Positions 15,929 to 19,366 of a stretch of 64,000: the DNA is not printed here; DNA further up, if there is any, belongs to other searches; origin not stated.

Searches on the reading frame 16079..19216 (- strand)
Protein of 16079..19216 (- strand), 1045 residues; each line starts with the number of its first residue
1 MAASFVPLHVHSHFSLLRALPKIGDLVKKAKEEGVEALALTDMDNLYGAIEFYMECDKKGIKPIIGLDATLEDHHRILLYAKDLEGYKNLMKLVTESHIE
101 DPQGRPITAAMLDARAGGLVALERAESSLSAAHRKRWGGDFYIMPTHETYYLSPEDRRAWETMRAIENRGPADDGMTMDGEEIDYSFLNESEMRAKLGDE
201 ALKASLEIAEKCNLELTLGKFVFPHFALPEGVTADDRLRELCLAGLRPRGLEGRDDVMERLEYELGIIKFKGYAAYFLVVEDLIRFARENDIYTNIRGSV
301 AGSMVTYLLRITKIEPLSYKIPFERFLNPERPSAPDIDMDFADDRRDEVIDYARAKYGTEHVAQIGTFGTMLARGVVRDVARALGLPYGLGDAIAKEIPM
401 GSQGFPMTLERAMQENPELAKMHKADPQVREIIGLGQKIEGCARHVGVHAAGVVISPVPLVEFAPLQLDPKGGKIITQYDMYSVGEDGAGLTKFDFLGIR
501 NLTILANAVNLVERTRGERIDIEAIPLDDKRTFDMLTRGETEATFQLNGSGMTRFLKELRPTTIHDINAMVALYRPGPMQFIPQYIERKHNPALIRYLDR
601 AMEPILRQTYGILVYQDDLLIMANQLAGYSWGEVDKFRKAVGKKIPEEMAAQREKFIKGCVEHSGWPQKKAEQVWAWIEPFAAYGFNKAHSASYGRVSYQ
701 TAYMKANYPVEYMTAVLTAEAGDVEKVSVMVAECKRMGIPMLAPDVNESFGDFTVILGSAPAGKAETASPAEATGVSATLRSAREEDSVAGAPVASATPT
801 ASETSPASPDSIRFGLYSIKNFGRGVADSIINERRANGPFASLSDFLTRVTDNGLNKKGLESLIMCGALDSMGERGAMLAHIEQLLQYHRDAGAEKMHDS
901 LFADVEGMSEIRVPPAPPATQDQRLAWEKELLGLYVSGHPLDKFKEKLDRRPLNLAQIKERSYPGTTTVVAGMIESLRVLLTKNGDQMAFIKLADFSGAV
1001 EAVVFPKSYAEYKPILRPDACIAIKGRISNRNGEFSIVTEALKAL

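Call 81: search_protein_families(library=pfam, proteins=[window:16079-19216:-], max_evalue=0.00001)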
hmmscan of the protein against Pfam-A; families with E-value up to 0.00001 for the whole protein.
window:16079-19216:- (1045 aa): 5 families
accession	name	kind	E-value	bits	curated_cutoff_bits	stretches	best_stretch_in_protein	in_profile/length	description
PF07733.18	DNA_pol3_alpha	-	5.7e-88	295.3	23.9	1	237-498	2-260/260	Bacterial DNA polymerase III alpha NTPase domain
PF17657.6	DNA_pol3_finger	-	8.4e-53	178.5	22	1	501-663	1-165/166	Bacterial DNA polymerase III alpha subunit finger domain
PF02811.25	PHP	-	7.5e-30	104.9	26.4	1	8-123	2-122/164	PHP domain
PF14579.12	HHH_6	-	1e-21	77.4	25.6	1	738-874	1-85/90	Helix-hairpin-helix motif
PF01336.31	tRNA_anti-codon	-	2e-12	47.3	27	1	969-1042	2-72/75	OB-fold nucleic acid binding domain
